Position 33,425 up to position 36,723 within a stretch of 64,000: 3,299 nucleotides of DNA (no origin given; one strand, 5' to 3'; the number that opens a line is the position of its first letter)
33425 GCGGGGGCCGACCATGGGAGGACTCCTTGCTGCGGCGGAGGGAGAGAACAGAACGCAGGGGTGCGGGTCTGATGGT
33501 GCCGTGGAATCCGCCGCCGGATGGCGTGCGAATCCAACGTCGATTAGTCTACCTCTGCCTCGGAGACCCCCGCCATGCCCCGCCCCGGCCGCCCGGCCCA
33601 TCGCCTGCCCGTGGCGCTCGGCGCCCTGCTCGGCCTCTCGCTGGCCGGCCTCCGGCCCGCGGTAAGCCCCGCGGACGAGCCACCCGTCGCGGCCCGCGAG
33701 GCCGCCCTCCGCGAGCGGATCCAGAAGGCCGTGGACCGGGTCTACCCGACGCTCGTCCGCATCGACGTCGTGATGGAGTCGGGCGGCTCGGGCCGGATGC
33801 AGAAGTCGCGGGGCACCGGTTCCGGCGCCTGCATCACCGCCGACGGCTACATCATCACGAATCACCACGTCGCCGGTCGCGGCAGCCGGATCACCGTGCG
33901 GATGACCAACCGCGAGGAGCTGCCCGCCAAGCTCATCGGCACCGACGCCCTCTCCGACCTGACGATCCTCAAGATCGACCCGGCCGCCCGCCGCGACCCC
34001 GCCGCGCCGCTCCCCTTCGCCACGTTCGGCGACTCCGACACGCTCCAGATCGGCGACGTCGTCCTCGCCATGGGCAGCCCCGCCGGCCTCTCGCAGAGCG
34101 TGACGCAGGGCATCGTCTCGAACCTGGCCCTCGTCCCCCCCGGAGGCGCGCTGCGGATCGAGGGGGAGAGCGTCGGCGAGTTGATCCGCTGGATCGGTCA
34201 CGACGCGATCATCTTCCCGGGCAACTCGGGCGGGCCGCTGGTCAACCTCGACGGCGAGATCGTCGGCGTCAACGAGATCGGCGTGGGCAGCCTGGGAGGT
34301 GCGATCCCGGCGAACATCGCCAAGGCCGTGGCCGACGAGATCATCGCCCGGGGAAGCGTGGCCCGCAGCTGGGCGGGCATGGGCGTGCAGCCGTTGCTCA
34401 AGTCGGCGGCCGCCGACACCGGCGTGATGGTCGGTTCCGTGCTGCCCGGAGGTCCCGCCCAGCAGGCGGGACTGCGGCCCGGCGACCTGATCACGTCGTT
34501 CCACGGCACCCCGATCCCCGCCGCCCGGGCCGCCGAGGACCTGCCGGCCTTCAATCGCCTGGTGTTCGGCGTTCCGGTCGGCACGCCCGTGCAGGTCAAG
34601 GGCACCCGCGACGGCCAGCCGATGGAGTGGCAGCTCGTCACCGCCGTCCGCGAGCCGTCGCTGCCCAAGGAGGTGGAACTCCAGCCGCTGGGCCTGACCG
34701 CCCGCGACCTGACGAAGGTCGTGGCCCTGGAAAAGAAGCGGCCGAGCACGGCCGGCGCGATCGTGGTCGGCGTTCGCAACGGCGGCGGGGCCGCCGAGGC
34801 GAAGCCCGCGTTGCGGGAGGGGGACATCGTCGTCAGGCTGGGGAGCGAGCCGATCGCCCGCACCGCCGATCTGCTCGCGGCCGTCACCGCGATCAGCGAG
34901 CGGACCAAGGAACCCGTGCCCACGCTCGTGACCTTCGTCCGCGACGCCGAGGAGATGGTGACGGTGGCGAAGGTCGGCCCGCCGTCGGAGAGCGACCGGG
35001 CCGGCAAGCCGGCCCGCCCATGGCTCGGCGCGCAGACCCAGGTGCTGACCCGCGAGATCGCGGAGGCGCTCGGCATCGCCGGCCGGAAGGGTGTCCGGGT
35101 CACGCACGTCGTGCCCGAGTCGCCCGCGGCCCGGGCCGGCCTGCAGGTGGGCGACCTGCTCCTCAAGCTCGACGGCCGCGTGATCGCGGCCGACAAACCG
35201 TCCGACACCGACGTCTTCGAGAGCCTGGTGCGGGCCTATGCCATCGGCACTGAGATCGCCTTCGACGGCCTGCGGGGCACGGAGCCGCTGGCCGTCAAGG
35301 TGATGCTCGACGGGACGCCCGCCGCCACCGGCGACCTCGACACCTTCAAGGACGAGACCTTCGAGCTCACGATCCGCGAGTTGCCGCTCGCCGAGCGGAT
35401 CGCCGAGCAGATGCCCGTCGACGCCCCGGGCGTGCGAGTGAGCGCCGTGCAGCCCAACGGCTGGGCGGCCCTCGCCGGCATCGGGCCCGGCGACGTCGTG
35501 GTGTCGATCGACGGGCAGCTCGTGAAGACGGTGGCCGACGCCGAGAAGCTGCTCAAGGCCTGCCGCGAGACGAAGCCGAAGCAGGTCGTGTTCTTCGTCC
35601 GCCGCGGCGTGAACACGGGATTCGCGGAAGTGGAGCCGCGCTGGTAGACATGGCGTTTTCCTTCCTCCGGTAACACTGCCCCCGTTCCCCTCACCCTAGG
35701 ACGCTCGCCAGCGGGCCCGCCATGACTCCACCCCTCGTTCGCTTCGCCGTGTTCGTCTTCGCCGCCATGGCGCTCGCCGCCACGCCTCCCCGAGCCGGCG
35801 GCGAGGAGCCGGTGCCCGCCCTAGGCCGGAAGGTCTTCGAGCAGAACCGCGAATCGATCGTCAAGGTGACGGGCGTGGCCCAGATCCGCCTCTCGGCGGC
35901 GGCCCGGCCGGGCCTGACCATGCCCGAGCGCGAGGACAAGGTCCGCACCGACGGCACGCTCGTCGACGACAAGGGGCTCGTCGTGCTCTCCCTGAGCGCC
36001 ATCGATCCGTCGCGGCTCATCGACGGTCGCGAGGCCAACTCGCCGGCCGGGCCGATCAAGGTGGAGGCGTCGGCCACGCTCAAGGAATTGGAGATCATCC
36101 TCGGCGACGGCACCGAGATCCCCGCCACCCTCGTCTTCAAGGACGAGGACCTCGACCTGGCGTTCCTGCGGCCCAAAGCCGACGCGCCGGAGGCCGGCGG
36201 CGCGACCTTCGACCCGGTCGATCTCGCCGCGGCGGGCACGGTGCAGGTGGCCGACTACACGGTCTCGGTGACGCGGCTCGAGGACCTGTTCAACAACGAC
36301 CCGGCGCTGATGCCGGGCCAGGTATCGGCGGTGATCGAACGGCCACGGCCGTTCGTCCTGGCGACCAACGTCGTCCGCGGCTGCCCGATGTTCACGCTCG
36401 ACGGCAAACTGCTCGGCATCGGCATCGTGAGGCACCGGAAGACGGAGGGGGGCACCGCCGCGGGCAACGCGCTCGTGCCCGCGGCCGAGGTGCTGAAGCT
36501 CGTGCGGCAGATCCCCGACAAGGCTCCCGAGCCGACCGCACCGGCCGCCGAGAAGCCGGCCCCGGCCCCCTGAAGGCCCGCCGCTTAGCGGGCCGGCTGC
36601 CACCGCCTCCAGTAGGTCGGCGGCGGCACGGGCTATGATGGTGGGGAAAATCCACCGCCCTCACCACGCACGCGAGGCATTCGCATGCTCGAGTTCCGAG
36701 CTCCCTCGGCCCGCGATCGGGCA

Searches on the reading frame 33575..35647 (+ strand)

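Call 89: search_protein_families(library=pfam, proteins=[window:33575-35647:+], max_evalue=0.00001)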
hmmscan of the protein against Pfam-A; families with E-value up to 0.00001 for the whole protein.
window:33575-35647:+ (690 aa): 5 families
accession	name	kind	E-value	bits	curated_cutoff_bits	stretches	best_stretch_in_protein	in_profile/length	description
PF13180.12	PDZ_2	-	3.4e-36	123.8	27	3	484-577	3-79/80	PDZ domain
PF17820.7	PDZ_6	-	5.7e-33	112.9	27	3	621-666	1-46/54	PDZ domain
PF00595.29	PDZ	-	1.3e-30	106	23.2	1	269-317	12-60/81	PDZ domain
PF13365.12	Trypsin_2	-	4.4e-27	96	27.6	1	82-232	1-144/144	Trypsin-like peptidase domain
PF00089.32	Trypsin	-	3.6e-10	40.5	20.6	1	75-239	18-201/220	Trypsin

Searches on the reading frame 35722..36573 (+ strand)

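Call 89: search_protein_families(library=pfam, proteins=[window:35722-36573:+], max_evalue=0.00001)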
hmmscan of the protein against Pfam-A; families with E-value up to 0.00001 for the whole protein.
window:35722-36573:+ (283 aa): 1 family
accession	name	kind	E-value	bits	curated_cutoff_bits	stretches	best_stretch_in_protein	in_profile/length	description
PF13365.12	Trypsin_2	-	1.1e-06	29.9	27.6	1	121-233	29-144/144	Trypsin-like peptidase domain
